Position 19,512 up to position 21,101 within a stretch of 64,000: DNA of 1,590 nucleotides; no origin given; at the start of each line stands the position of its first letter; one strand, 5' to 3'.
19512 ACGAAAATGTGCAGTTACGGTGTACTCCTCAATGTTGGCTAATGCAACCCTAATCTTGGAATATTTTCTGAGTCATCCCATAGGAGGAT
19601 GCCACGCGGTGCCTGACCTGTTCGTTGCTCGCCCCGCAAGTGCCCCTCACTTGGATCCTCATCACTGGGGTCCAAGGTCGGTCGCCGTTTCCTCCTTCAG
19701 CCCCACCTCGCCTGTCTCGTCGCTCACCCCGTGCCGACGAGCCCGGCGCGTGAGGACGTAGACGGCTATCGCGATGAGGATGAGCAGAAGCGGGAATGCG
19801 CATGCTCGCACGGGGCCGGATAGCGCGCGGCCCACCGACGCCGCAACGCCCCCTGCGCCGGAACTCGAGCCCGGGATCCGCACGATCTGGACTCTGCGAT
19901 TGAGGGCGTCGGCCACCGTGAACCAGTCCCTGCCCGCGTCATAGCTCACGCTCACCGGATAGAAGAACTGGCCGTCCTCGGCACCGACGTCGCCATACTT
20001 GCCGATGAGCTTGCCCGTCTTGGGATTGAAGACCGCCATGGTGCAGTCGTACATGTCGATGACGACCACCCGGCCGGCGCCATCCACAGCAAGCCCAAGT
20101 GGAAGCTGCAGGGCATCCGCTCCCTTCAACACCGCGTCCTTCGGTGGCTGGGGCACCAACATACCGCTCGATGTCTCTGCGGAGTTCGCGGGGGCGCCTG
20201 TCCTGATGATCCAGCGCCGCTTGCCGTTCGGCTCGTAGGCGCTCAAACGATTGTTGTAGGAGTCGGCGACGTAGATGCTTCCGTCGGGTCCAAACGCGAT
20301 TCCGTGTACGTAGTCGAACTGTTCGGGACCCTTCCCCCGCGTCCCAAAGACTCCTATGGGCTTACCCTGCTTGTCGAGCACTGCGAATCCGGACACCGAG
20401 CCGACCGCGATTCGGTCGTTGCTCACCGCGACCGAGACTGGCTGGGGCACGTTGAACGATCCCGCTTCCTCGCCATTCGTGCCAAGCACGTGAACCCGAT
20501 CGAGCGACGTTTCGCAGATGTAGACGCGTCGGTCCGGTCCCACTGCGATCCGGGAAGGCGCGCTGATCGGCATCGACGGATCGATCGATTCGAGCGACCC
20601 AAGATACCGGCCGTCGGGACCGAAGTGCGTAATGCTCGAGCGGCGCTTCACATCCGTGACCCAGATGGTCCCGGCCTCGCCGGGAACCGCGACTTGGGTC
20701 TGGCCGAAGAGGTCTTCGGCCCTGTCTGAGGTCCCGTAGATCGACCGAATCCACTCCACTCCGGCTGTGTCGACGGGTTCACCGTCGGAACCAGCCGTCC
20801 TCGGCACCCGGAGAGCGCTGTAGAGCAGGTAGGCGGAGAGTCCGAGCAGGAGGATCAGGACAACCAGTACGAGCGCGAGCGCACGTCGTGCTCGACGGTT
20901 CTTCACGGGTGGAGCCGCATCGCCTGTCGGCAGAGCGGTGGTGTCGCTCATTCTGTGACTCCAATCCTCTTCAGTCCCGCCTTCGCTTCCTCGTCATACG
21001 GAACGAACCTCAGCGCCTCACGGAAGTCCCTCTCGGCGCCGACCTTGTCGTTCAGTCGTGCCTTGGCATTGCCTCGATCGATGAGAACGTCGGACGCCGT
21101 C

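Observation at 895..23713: Duplicated module: secreted hexahaem cytochrome + NHL propeller anchored at both ends + TM-TPR protein + polytopic membrane enzyme; candidate cytochrome assembly/electron-export system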

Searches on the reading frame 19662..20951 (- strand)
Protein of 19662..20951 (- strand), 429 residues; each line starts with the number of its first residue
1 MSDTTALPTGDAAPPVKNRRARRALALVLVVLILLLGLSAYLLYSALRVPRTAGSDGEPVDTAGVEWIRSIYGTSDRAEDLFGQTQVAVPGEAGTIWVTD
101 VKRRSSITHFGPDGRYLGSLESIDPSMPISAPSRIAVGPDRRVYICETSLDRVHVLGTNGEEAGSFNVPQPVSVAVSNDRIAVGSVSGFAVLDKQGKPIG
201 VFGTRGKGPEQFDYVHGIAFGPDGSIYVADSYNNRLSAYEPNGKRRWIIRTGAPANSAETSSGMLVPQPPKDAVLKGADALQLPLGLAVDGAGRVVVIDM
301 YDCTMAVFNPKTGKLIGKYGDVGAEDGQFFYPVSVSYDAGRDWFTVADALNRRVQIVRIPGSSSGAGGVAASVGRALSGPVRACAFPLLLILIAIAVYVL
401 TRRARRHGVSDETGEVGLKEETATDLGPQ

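Call 9: search_protein_families(library=pfam, max_evalue=0.01, proteins=[window:19662-20951:-])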
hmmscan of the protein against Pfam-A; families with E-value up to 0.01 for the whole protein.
window:19662-20951:- (429 aa): 4 families
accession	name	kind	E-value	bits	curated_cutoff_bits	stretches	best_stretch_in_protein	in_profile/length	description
PF01436.27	NHL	-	1.7e-15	56.6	20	1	212-237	1-26/28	NHL repeat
PF24684.1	Vgb_lyase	-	1.6e-06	27.6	50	1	84-244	56-212/290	Virginiamycin B lyase family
PF08450.18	SGL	-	6.4e-05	23.1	26.3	0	211-319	132-220/246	SMP-30/Gluconolactonase/LRE-like region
PF17170.10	DUF5128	-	0.00023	20.9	22.9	0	173-240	48-118/321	6-bladed beta-propeller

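Call 13: find_homologous_proteins(query=window:19662-20951:-, max_evalue=0.00001)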
Query window:19662-20951:- (429 aa): 713 proteins with E <= 0.00001 among 8000 candidates; the best 120 are listed.
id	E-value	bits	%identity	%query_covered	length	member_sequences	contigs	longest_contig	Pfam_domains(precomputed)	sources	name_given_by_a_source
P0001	4.3e-281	950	100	100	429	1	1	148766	PF24684.2,PF01436.28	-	-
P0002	4.0e-218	743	78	100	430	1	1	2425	PF24684.2,PF01436.28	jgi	-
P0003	1.8e-209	714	77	88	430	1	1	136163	PF24684.2,PF01436.28,PF08450.19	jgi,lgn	-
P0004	1.1e-207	708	77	96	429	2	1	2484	PF17170.11,PF01436.28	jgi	-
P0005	1.9e-207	707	75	100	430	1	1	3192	PF24684.2,PF01436.28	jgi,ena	-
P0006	1.3e-206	705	75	100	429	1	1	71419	PF17170.11,PF24684.2,PF01436.28,PF08450.19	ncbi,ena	-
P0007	9.8e-206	702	76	99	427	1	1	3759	PF24684.2,PF01436.28,PF08450.19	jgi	-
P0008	3.0e-205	700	74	100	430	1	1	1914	PF24684.2,PF01436.28,PF08450.19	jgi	jgi:sugar lactone lactonase YvrE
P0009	4.1e-205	700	74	97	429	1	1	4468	PF24684.2,PF01436.28,PF08450.19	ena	-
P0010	3.5e-203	693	77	95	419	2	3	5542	PF24684.2,PF01436.28,PF08450.19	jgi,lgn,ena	-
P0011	2.4e-199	681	73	99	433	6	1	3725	PF17170.11,PF24684.2,PF01436.28,PF08450.19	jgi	jgi:WD40 repeat protein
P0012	3.1e-197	674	74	95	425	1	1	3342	PF01436.28,PF08450.19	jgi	-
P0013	1.7e-195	668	72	96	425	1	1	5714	PF24684.2,PF01436.28,PF08450.19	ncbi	-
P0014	2.2e-194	664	71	100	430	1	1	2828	PF17170.11,PF01436.28,PF08450.19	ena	-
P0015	4.0e-194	664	74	90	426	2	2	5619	PF17170.11,PF24684.2,PF01436.28,PF08450.19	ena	-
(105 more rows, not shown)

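Call 17: find_related_loci(query=A1, collection=genome_contigs, flank=10000)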
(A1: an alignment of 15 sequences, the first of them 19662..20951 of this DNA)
Query A1 (429 aa) in genome_contigs; peptide patterns used: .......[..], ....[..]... (x = any residue, [..] = any of these).
102 stretches matched a pattern; 65 encode a relative of the query (tblastn E <= 1e-3); 65 distinct loci.
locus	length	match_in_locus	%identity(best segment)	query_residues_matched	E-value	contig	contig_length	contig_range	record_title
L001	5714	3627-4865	72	1-412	0e+0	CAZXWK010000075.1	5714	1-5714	MAG TPA_asm: uncultured Eubacteriales bacterium isolate binchicken_co152_220 genome assembly, contig: NODE_14003_length_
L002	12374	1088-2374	75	1-429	1e-178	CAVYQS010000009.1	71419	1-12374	MAG: uncultured Actinomycetes bacterium isolate MFD04716.bin.1.58 genome assembly, contig: contig_36860, whole genome sh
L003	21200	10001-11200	63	1-400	5e-148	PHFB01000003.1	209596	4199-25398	MAG: Actinobacteria bacterium HGW-Actinobacteria-1 bjp_ig2102_scaffold_58, whole genome shotgun sequence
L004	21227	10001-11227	62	1-400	1e-147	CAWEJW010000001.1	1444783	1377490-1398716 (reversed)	MAG: uncultured Actinomycetes bacterium isolate MFD05942.bin.1.345 genome assembly, contig: contig_11314, whole genome s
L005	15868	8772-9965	62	1-398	3e-143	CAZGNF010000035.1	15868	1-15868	MAG TPA_asm: uncultured Coriobacteriaceae bacterium isolate binchicken_co269_80 genome assembly, contig: NODE_3479_lengt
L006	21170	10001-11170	60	17-407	2e-139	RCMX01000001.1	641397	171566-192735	MAG: Actinobacteria bacterium isolate 1MN72D_65_13 NODE_4_length_641451_cov_7_62998, whole genome shotgun sequence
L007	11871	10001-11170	60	17-407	3e-138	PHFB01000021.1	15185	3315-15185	MAG: Actinobacteria bacterium HGW-Actinobacteria-1 bjp_ig2102_scaffold_2144, whole genome shotgun sequence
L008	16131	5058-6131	56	44-407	3e-137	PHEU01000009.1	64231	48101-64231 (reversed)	MAG: Actinobacteria bacterium HGW-Actinobacteria-6 08E140C01_scaffold_382, whole genome shotgun sequence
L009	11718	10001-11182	58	4-398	3e-134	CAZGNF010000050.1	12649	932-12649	MAG TPA_asm: uncultured Coriobacteriaceae bacterium isolate binchicken_co269_80 genome assembly, contig: NODE_4853_lengt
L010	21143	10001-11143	58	1-384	3e-134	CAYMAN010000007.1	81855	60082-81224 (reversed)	MAG TPA_asm: uncultured Eubacteriales bacterium isolate SRP302447_co4_271 genome assembly, contig: NODE_977_length_81855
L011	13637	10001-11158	58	16-408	2e-132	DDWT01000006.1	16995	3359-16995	MAG TPA_asm: Actinobacteria bacterium UBA2279 UBA2279_contig_18779, whole genome shotgun sequence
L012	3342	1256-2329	57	44-407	3e-136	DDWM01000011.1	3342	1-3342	MAG TPA_asm: Actinobacteria bacterium UBA2286 UBA2286_contig_30606, whole genome shotgun sequence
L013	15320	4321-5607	50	1-424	3e-129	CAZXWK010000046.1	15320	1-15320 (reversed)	MAG TPA_asm: uncultured Eubacteriales bacterium isolate binchicken_co152_220 genome assembly, contig: NODE_4146_length_1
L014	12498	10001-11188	55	1-399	8e-129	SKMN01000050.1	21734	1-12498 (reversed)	MAG: Coriobacteriia bacterium isolate CSSed162cmA_248R1 CSSed16-2cmA-4732, whole genome shotgun sequence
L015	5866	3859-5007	57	1-387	1e-128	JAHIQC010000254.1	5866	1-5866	MAG: Actinomycetota bacterium isolate KR13_S3.mb.94 KR13_S3.mb.94_k141_357414, whole genome shotgun sequence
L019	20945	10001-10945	60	62-380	1e-119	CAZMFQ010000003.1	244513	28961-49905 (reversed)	MAG TPA_asm: uncultured Eubacteriales bacterium isolate binchicken_co269_74 genome assembly, contig: NODE_38_length_2445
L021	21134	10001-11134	55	1-384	3e-116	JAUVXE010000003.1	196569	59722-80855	MAG: Coriobacteriia bacterium isolate CSMAG_1208 CSMAG_1208_k127_1263932_length_196569_cov_23.2309, whole genome shotgun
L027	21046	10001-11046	51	58-405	6e-78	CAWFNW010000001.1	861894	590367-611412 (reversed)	MAG: uncultured Actinomycetes bacterium isolate MFD05942.bin.1.20 genome assembly, contig: contig_13808, whole genome sh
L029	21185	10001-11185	41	2-402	1e-71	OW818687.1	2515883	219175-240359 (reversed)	metagenome genome assembly, chromosome: 1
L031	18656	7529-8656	45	17-406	2e-95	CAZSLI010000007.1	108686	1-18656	MAG TPA_asm: uncultured Eubacteriales bacterium isolate binchicken_co152_201 genome assembly, contig: NODE_204_length_10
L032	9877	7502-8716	43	1-407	4e-88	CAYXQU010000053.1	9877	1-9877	MAG TPA_asm: uncultured Eubacteriales bacterium isolate binchicken_co269_29 genome assembly, contig: NODE_6973_length_98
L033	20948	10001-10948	38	62-393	4e-66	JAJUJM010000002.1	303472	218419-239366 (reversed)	MAG: Actinomycetota bacterium isolate bin117 k141_256650_length_303472_cov_20.8271, whole genome shotgun sequence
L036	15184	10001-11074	36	41-410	7e-63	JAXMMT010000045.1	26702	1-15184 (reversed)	MAG: Coriobacteriia bacterium isolate O10_metabat.bin.1 k141_50297, whole genome shotgun sequence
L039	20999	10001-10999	37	64-407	4e-59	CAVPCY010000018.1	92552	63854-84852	MAG: uncultured Actinomycetes bacterium isolate MFD00032.bin.2.33 genome assembly, contig: contig_40628, whole genome sh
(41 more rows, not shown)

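Call 26: search_solved_structures(query=L006:11411-12553:+, max_evalue=10, show_alignments=2)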
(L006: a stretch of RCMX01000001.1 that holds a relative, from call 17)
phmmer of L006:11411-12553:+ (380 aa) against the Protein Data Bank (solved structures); distinct sequences matched with E-value up to 10: 3.
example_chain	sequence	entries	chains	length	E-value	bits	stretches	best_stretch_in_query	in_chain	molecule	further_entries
2y0k_A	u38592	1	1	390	0.16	14.6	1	59-214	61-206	PYROGLUTATMATE PORIN OPDO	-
3szv_A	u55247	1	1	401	0.17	14.4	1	59-214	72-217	Pyroglutatmate porin OpdO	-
6lod_A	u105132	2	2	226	1.2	11.7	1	78-145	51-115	MULTIHEME_CYTC domain-containing protein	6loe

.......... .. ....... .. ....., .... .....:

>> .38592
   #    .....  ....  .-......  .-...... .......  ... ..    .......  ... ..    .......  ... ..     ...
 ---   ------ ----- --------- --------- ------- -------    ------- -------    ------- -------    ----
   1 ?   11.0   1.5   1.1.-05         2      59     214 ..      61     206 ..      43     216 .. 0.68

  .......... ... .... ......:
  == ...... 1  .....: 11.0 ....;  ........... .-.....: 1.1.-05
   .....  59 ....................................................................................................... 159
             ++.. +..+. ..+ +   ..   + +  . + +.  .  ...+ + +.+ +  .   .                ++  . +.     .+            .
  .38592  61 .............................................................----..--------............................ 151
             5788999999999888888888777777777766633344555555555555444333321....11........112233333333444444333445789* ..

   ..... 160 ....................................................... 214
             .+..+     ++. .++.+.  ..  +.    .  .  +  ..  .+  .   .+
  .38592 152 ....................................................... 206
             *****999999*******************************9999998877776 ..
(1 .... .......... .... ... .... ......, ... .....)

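Call 35: search_protein_families(library=pfam, max_evalue=0.01, proteins=[L006:6340-7893:+, L006:7890-8939:+, L006:9165-9953:+, L006:11411-12553:+, L006:12750-13709:+, L006:13625-14905:+, L006:14908-16755:+, L006:16752-18614:-, L006:18611-19948:-, L019:6086-7783:+])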
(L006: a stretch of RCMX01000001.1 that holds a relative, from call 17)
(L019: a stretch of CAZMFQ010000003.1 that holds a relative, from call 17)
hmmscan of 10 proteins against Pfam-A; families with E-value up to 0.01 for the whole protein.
L006:6340-7893:+ (517 aa): 2 families
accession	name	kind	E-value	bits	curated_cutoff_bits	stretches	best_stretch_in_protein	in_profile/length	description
PF13440.11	Polysacc_synt_3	-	5.8e-15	55.7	23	1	49-347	10-288/293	Polysaccharide biosynthesis protein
PF01554.23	MatE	-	0.0005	20.2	24.9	1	37-179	15-157/161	MatE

L006:7890-8939:+ (349 aa): 4 families
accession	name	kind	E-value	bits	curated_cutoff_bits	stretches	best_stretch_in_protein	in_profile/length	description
PF00535.33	Glycos_transf_2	-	8.3e-40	136.9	23.3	1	10-159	1-150/168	Glycosyl transferase family 2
PF13641.12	Glyco_tranf_2_3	-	1.1e-12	48.9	27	1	7-121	1-120/230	Glycosyltransferase like family 2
PF10111.15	Glyco_tranf_2_2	-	1.9e-10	41.1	27.3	1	10-110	1-104/276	Glycosyltransferase like family 2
PF13704.12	Glyco_tranf_2_4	-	0.0009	20.1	27.5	1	19-98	4-82/98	Glycosyl transferase family 2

L006:9165-9953:+ (262 aa): 8 families
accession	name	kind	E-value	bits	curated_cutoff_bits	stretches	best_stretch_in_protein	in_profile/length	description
PF13428.12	TPR_14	-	1.8e-09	37.7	23.5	1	217-255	3-41/44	Tetratricopeptide repeat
PF14559.12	TPR_19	-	2.3e-08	34.7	25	0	97-159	1-59/68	Tetratricopeptide repeat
PF07719.23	TPR_2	-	1.1e-06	28.7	27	0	217-248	3-34/34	Tetratricopeptide repeat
PF13424.12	TPR_12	-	8.6e-05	23.1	30.1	0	114-148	30-70/77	Tetratricopeptide repeat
PF00515.34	TPR_1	-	0.00021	21.4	27.8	0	131-148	9-26/34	Tetratricopeptide repeat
PF13414.12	TPR_11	-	0.00023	21.2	26.8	0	223-254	2-33/42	TPR repeat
PF13432.12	TPR_16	-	0.0055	17.6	32.7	0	220-255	2-37/65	Tetratricopeptide repeat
PF12895.13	ANAPC3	-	0.0066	17.1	27.2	0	118-153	18-53/82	Anaphase-promoting complex, cyclosome, subunit 3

L006:11411-12553:+ (380 aa): 2 families
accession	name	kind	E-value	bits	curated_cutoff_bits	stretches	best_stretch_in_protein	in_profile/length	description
PF09699.15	Paired_CXXCH_1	-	0.00023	21.2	20.6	1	97-130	6-38/41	Doubled CXXCH motif (Paired_CXXCH_1)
PF14522.11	Cytochrome_C7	-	0.0073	16.6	24.8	0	90-162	5-66/67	Cytochrome c7 and related cytochrome c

L006:12750-13709:+ (319 aa): 3 families
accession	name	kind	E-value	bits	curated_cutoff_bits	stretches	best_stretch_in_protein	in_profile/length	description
PF14522.11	Cytochrome_C7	-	5.1e-07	29.9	24.8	0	37-109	15-67/67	Cytochrome c7 and related cytochrome c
PF22113.1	Mtrc-MtrF_II-IV_dom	-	3.5e-06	27.1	30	1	37-177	8-166/176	Outer membrane cytochrome MtrC/MtrF-like, domains II/IV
PF14537.11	Cytochrom_c3_2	-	0.0019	19.1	25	0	98-162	23-78/79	Cytochrome c3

L006:13625-14905:+ (426 aa): 5 families
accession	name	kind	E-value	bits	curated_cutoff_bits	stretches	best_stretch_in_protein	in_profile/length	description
PF14522.11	Cytochrome_C7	-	2.2e-07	31.1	24.8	0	280-326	13-66/67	Cytochrome c7 and related cytochrome c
PF14537.11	Cytochrom_c3_2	-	3.5e-07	31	25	1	210-275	23-79/79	Cytochrome c3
PF02085.21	Cytochrom_CIII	-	7.5e-05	23.4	22.9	0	263-325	28-91/101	Class III cytochrome C family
PF22113.1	Mtrc-MtrF_II-IV_dom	-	0.00047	20.2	30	1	144-291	6-167/176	Outer membrane cytochrome MtrC/MtrF-like, domains II/IV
PF09699.15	Paired_CXXCH_1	-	0.0099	16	20.6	0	279-320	5-40/41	Doubled CXXCH motif (Paired_CXXCH_1)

L006:14908-16755:+ (615 aa): 1 family
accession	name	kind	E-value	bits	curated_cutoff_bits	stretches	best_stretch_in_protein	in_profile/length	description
PF04932.20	Wzy_C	-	9.3e-09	35.7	31.7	1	204-360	5-149/149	O-Antigen ligase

L006:16752-18614:- (620 aa): 11 families
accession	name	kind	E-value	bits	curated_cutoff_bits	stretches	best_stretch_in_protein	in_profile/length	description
PF02719.21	Polysacc_synt_2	-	2.9e-106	355.4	20.2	1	295-572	1-291/293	Polysaccharide biosynthesis protein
PF01370.27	Epimerase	-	6.1e-21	75.4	20.9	1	295-502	1-224/240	NAD dependent epimerase/dehydratase family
PF13727.12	CoA_binding_3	-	2.6e-19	70.3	25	1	119-251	46-175/175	CoA-binding domain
PF01073.25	3Beta_HSD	-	6.6e-15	55.3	22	1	296-423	1-122/280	3-beta hydroxysteroid dehydrogenase/isomerase family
PF16363.11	GDP_Man_Dehyd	-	7.5e-14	52.4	27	1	297-418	2-130/332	GDP-mannose 4,6 dehydratase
PF04321.23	RmlD_sub_bind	-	4.4e-13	49.4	27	1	295-439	3-137/287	RmlD substrate binding domain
PF07993.18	NAD_binding_4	-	9.3e-06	25.4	20.1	1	366-422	88-141/258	Male sterility protein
PF00106.31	adh_short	-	1.7e-05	24.9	26.6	1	293-405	1-120/195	short chain dehydrogenase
PF02629.25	CoA_binding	-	2.8e-05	25.2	22.3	1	155-247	5-90/97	CoA binding domain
PF01118.30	Semialdhyde_dh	-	0.0021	18.9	26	0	155-245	1-91/121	Semialdehyde dehydrogenase, NAD binding domain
PF13460.12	NAD_binding_10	-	0.0027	18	27.2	0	299-421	1-102/184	NAD(P)H-binding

L006:18611-19948:- (445 aa): 2 families
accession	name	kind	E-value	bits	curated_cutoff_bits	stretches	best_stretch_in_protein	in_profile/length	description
PF01041.23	DegT_DnrJ_EryC1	-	4.9e-83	279.7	19.8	1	65-437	5-360/360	DegT/DnrJ/EryC1/StrS aminotransferase family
PF01212.27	Beta_elim_lyase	-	3.2e-08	33.7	27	1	77-335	23-271/288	Beta-eliminating lyase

L019:6086-7783:+ (565 aa): 3 families
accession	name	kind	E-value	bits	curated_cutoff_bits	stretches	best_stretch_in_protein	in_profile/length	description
PF13440.11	Polysacc_synt_3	-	1.6e-16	60.9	23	1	89-399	1-291/293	Polysaccharide biosynthesis protein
PF01943.22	Polysacc_synt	-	1.8e-13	51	28.2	1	66-348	2-272/274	Polysaccharide biosynthesis protein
PF01554.23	MatE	-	0.00033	20.8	24.9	2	88-227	17-156/161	MatE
